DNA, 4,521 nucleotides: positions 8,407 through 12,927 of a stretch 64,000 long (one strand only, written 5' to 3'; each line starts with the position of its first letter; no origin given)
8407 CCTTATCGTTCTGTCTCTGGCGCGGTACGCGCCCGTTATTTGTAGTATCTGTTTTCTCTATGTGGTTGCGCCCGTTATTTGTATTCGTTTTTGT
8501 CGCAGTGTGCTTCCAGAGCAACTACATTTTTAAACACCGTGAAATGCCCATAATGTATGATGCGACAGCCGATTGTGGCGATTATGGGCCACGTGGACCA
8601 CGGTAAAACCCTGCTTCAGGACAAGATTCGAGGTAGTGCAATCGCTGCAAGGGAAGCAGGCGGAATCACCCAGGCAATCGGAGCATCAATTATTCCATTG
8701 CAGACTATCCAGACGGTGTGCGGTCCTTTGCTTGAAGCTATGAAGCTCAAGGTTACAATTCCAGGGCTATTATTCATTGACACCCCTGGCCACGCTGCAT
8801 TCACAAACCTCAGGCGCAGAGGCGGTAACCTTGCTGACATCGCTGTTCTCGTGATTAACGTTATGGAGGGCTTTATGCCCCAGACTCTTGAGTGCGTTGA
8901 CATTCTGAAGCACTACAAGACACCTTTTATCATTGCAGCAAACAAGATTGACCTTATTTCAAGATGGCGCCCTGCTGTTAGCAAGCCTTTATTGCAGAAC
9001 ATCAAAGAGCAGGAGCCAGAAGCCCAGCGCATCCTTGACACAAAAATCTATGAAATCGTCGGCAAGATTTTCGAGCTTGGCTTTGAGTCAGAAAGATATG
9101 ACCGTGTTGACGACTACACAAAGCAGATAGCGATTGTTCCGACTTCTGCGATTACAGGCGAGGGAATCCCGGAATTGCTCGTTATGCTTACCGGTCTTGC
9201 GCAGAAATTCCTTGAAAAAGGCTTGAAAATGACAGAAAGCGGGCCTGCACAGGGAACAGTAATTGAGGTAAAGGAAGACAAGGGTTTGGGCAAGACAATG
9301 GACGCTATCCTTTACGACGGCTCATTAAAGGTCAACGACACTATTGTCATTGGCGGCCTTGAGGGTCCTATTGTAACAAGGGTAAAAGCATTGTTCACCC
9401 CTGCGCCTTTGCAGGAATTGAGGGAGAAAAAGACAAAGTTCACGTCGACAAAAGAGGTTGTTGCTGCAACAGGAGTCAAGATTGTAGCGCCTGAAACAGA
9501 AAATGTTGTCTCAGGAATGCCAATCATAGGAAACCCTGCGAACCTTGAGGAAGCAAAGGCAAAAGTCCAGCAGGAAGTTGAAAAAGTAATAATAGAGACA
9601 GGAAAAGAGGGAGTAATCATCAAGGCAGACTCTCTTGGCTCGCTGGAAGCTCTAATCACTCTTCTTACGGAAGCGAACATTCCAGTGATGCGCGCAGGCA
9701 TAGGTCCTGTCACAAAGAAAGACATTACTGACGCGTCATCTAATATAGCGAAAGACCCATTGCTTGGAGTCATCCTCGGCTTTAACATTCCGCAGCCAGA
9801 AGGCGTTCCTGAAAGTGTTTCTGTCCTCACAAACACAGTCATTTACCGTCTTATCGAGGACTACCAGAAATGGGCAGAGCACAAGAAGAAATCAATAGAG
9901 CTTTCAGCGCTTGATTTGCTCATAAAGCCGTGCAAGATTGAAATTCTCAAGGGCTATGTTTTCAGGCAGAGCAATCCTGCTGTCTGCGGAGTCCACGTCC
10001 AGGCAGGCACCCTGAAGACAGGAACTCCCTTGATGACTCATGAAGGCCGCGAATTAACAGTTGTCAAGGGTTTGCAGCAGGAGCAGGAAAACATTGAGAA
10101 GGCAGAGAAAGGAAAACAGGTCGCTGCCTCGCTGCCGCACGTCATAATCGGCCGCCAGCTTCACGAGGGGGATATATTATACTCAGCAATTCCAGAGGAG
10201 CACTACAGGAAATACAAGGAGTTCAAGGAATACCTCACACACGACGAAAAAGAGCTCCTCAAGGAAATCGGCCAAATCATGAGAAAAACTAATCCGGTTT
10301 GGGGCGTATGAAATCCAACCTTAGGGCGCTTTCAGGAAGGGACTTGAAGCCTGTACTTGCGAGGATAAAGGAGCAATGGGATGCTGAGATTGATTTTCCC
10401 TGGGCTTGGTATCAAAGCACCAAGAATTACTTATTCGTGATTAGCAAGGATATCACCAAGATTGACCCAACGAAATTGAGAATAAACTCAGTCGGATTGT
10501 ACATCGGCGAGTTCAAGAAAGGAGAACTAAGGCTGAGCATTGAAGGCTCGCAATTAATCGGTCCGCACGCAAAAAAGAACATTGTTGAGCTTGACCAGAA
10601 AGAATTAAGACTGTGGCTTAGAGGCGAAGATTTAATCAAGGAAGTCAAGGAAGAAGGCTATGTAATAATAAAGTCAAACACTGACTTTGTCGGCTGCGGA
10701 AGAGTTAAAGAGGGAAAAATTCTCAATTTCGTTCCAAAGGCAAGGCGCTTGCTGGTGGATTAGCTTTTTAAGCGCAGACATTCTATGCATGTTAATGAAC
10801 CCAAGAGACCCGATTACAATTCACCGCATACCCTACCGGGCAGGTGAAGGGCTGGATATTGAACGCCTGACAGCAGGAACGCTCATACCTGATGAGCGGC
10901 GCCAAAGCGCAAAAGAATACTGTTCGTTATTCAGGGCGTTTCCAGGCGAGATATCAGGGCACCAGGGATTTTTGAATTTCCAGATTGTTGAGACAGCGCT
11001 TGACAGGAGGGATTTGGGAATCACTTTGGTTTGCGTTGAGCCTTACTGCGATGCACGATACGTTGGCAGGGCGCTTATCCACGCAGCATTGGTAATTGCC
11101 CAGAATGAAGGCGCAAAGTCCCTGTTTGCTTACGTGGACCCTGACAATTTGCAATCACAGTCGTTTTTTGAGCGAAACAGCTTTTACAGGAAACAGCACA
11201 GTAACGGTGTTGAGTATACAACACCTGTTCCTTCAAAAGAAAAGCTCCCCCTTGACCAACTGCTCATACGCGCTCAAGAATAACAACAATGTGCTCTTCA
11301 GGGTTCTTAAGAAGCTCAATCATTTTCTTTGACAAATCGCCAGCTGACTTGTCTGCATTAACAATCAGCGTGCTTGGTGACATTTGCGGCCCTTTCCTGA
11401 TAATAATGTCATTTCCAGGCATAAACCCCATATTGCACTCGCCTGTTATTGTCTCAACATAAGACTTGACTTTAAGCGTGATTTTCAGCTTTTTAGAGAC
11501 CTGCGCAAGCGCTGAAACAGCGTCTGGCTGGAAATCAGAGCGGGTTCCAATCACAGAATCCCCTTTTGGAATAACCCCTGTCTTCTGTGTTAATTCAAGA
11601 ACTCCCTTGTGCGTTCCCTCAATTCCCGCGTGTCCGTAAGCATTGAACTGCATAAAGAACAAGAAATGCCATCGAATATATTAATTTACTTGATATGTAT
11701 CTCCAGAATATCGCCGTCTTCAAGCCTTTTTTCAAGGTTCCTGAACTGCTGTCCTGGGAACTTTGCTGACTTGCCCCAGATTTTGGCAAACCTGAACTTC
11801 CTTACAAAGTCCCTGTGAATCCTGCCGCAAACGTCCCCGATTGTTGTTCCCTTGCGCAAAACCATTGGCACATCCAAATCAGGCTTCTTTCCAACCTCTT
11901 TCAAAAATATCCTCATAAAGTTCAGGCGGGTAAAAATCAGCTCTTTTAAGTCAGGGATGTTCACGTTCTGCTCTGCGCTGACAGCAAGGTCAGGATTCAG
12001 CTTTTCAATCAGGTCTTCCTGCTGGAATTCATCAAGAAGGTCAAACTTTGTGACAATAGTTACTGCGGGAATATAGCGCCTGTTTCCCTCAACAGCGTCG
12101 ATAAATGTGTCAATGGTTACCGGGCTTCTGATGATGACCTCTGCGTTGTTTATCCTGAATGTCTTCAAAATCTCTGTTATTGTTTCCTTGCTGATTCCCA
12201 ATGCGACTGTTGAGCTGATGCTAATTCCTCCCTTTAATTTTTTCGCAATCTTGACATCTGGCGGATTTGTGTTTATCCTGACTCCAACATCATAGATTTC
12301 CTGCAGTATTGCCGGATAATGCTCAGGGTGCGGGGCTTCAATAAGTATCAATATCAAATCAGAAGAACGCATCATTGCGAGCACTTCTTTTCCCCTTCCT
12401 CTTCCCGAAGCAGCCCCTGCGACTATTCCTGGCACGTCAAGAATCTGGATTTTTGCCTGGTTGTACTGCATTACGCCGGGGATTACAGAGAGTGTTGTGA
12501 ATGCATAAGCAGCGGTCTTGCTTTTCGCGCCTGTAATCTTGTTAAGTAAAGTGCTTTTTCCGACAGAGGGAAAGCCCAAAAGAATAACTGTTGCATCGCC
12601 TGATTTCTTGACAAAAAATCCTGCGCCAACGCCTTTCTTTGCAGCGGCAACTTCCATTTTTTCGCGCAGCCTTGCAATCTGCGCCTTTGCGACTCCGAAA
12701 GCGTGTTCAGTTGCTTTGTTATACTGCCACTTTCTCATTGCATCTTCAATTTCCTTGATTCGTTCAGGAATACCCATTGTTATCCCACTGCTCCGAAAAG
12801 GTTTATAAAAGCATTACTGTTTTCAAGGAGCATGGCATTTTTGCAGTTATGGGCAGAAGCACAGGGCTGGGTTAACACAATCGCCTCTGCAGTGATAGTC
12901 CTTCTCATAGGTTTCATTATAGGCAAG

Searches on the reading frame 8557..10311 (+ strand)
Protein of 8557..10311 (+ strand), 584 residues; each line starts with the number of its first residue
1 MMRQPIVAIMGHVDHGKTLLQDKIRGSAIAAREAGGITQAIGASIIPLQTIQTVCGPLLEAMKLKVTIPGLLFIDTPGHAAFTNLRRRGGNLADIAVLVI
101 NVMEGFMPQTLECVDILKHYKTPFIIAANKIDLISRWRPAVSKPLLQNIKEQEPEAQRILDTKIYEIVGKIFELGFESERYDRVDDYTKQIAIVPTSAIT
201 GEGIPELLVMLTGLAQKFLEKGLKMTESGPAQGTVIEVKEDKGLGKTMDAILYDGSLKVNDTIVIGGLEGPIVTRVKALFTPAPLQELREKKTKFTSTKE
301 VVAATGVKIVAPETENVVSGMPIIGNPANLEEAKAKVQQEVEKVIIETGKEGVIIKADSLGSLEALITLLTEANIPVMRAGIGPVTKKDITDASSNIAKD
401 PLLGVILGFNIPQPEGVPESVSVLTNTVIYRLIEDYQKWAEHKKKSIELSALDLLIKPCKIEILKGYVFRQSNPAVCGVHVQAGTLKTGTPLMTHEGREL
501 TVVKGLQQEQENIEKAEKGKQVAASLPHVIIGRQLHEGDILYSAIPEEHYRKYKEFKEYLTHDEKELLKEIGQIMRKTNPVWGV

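Call 72: search_protein_families(library=pfam, proteins=[window:8557-10311:+], max_evalue=0.00001)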
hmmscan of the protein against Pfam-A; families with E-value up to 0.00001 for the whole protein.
window:8557-10311:+ (584 aa): 4 families
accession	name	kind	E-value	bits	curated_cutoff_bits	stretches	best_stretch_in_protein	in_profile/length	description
PF00009.33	GTP_EFTU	-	1.8e-30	106.4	26.5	1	5-215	4-186/188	Elongation factor Tu GTP binding domain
PF14578.12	GTP_EFTU_D4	-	6.9e-27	93.6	23.8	1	457-542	1-86/86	Elongation factor Tu domain 4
PF11987.13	IF-2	-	1.9e-15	57.2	27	1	332-436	7-116/117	Translation-initiation factor 2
PF03144.31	GTP_EFTU_D2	-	1.4e-08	35.5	30.3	0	245-323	1-72/73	Elongation factor Tu domain 2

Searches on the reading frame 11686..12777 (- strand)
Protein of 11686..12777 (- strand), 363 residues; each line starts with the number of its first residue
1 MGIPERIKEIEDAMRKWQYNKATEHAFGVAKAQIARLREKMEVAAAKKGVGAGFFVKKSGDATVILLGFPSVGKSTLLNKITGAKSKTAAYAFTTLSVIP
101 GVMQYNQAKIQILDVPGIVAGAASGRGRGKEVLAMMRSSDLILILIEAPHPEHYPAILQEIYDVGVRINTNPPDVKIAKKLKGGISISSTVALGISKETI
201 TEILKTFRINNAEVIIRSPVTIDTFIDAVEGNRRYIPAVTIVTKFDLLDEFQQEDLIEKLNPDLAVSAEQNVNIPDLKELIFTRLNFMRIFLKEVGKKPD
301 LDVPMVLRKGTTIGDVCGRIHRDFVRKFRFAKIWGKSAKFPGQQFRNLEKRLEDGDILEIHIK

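Call 72: search_protein_families(library=pfam, proteins=[window:11686-12777:-], max_evalue=0.00001)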
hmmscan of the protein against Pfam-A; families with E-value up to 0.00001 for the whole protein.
window:11686-12777:- (363 aa): 4 families
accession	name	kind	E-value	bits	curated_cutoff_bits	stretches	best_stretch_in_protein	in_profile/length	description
PF16897.10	MMR_HSR1_Xtn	-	3.9e-27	94.8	35.2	1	182-286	1-105/106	C-terminal region of MMR_HSR1 domain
PF01926.29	MMR_HSR1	-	2.1e-22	79.8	21.9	1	64-169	2-103/113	50S ribosome-binding GTPase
PF02824.27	TGS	-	1.1e-14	54.6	22.2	1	288-361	1-59/60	TGS domain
PF02421.24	FeoB_N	-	7.4e-12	45.5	27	1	63-166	2-106/156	Ferrous iron transport protein B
